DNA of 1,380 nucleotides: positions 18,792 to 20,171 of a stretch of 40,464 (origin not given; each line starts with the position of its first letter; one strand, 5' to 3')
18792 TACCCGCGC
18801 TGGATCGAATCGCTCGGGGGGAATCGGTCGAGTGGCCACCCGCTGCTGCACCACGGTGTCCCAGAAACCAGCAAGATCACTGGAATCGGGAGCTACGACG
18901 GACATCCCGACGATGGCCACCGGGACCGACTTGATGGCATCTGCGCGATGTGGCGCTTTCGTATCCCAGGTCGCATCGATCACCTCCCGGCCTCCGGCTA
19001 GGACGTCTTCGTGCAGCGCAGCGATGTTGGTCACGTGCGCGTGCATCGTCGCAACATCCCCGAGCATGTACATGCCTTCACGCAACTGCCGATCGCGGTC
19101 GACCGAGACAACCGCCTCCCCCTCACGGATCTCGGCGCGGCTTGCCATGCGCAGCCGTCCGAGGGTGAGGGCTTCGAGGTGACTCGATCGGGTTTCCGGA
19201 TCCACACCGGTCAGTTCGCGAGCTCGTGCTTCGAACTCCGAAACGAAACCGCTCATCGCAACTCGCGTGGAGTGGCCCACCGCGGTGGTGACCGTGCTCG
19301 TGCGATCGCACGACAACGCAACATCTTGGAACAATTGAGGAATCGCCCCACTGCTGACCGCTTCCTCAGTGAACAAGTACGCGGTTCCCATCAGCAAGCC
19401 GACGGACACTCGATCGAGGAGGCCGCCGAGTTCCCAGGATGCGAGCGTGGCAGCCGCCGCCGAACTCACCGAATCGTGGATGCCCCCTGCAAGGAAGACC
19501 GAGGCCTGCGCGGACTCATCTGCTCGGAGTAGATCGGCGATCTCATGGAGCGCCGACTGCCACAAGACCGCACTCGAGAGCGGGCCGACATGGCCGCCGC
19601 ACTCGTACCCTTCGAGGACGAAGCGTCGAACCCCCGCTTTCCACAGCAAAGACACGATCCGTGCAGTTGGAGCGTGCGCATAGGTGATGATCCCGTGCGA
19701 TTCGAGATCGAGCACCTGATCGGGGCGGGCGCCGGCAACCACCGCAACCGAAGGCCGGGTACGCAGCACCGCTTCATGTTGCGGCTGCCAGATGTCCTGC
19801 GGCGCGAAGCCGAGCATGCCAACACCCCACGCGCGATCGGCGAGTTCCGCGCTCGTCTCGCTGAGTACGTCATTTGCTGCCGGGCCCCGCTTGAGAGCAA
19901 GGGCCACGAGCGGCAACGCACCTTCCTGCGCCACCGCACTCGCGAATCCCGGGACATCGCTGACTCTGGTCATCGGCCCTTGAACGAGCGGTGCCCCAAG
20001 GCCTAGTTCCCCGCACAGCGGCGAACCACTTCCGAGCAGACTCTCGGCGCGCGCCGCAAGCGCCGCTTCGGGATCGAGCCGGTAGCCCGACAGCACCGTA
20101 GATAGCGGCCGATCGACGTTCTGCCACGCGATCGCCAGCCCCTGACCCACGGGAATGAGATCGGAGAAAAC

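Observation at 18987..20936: Synthase A begins with a degenerate NMO-like repeat followed by an in-cis PfaD-type enoyl reductase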

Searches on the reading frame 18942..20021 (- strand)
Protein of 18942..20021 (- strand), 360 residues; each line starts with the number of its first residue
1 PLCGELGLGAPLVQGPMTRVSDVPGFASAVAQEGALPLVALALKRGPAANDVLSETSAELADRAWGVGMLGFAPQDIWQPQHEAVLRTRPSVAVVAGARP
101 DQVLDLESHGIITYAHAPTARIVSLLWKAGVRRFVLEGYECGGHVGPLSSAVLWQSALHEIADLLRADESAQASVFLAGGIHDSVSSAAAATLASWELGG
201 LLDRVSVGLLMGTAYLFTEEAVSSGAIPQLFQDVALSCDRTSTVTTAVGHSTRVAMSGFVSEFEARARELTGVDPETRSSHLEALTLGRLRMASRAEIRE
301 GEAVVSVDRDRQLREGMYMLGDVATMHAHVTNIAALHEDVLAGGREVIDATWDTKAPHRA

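Call 7: search_protein_families(library=pfam, proteins=[window:18987-20006:-], max_evalue=10)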
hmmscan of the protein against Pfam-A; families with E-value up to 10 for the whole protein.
window:18987-20006:- (340 aa): 1 family
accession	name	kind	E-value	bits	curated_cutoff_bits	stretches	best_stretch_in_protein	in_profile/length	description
PF03060.21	NMO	-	1.2e-12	48.3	28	2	69-264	101-276/331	Nitronate monooxygenase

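Call 33: search_protein_families(library=ncbifam, proteins=[window:18942-20021:-], max_evalue=0.001)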
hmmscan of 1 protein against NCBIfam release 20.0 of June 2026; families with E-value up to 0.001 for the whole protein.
window:18942-20021:- (360 aa): 1 family
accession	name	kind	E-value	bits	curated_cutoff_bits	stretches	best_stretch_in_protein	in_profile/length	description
TIGR03151.1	enACPred_II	equivalog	2.1e-16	60.1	453.1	1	2-349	4-305/307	enoyl-[acyl-carrier-protein] reductase FabK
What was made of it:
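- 18942..20021 (-): Catalytic FabK-type enoyl reductase domain, residues 306-665. NCBIfam FabK TIGR03151 at 2e-16 (call 33).
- On FabK-type enoyl reductase: ER domain (residues 306-665): TIGR03151 at 2e-16, far below its equivalog cut-off of 453 bits, so this is a FabK-like domain and not a FabK orthologue (call 33).
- On PfaD family ER: No PfaD-family model in NCBIfam at E<=0.001 (call 33).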

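Call 35: search_solved_structures(query=window:18942-20021:-, max_evalue=0.001, show_alignments=2)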
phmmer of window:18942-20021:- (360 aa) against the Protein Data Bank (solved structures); distinct sequences matched with E-value up to 0.001: 10.
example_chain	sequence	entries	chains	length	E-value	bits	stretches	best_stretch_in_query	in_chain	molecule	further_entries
7l00_A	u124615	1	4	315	2.1e-09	40.7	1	2-292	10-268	Enoyl-Acyl Carrier Protein Reductase FabK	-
9pl0_A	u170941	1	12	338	3.8e-09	39.8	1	2-314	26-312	Enoyl-[acyl-carrier-protein] reductase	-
2z6i_A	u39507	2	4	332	8e-07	32.2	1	7-269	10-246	Trans-2-enoyl-ACP reductase II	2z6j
5gvh_A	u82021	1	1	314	3.2e-06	30.2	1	9-264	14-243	Enoyl-[acyl-carrier-protein] reductase [FMN]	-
3bo9_A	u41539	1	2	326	3.4e-06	30.2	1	9-264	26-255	Putative nitroalkan dioxygenase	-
5gvj_A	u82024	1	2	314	6.6e-06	29.2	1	9-264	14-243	Enoyl-[acyl-carrier-protein] reductase [FMN]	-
6e2a_A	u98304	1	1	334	1.2e-05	28.3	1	6-148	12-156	Nitronate monooxygenase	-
2gjl_A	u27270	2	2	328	1.2e-05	28.3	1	6-148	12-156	hypothetical protein PA1024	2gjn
4q4k_A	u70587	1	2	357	0.00017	24.5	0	86-253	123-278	Nitronate Monooxygenase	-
4qis_A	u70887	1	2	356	0.0002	24.3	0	85-253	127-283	Nitronate monooxygenase family protein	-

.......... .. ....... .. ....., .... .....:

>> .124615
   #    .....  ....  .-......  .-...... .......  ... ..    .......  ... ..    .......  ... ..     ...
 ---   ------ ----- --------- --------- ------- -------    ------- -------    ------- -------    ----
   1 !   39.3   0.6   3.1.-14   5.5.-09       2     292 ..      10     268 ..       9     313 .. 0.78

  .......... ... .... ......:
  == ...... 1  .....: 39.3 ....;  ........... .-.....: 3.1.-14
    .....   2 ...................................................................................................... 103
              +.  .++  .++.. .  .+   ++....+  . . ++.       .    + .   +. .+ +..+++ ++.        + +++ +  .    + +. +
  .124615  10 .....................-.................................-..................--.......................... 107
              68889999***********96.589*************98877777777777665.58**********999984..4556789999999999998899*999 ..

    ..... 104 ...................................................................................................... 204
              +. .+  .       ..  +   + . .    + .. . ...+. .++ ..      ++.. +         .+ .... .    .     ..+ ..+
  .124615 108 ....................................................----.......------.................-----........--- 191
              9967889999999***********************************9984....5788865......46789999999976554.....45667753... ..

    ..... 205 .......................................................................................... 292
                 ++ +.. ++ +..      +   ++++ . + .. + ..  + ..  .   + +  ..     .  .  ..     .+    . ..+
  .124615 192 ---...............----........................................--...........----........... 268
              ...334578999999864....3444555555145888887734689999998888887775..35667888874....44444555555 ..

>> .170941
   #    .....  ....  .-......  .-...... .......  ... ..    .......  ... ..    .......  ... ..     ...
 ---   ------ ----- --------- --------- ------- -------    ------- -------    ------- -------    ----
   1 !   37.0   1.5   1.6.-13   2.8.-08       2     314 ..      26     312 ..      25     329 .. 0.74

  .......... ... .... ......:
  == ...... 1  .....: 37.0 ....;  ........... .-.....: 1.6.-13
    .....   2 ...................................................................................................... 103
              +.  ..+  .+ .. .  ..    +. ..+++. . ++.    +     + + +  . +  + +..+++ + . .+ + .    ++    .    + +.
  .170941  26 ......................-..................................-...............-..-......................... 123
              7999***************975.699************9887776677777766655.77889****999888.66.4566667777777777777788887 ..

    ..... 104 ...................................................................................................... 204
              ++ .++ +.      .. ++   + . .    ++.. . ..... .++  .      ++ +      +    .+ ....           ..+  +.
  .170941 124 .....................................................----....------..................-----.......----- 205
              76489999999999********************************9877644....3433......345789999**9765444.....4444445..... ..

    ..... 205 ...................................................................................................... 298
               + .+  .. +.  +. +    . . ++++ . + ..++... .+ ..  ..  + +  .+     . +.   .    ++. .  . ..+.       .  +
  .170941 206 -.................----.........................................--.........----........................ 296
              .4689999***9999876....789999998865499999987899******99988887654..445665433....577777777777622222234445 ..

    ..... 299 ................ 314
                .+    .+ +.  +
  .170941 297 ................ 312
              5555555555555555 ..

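Call 65: search_solved_structures(query=A3, max_evalue=1, show_alignments=0)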
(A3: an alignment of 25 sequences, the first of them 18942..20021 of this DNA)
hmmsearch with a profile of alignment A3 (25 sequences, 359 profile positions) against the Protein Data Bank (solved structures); distinct sequences matched with E-value up to 1: 23.
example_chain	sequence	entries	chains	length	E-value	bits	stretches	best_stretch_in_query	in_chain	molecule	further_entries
7l00_A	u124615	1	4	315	9.8e-23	83.9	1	2-275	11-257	Enoyl-Acyl Carrier Protein Reductase FabK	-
5gvh_A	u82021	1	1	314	1.2e-21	80.3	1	5-262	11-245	Enoyl-[acyl-carrier-protein] reductase [FMN]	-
3bo9_A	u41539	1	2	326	1.4e-21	80.1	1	5-262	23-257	Putative nitroalkan dioxygenase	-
9pl0_A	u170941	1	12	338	2.7e-21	79.1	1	2-293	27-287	Enoyl-[acyl-carrier-protein] reductase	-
5gvj_A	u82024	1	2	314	2.1e-20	76.2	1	5-262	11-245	Enoyl-[acyl-carrier-protein] reductase [FMN]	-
2z6i_A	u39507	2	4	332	4e-20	75.3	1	5-349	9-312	Trans-2-enoyl-ACP reductase II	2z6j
5lsm_A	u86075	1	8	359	3.9e-11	45.7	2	78-256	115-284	FMN-dependent nitronate monooxygenase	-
4qis_A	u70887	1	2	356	1.8e-10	43.5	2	4-73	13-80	Nitronate monooxygenase family protein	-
4q4k_A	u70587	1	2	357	4.3e-10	42.3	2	4-73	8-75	Nitronate Monooxygenase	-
4iql_A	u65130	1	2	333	5.7e-10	41.9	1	2-202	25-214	Enoyl-(Acyl-carrier-protein) reductase II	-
4qit_A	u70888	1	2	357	5.6e-09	38.6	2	4-73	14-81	Nitronate monooxygenase family protein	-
4qiu_A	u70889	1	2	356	6.9e-09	38.3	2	4-73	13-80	Nitronate monooxygenase family protein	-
3bw4_A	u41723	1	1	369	1.6e-08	37.1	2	9-69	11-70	2-nitropropane dioxygenase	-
3bw2_A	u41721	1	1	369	1.6e-08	37.1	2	9-69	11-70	2-nitropropane dioxygenase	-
2gjl_A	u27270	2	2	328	2.9e-07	33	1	3-146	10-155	hypothetical protein PA1024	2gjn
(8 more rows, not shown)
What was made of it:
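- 18942..20021 (-): Profile against PDB: FabK at 1e-22 (call 65).
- On FabK-type enoyl reductase: ER domain (residues 306-665): FabK at E=1e-22 (call 65).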
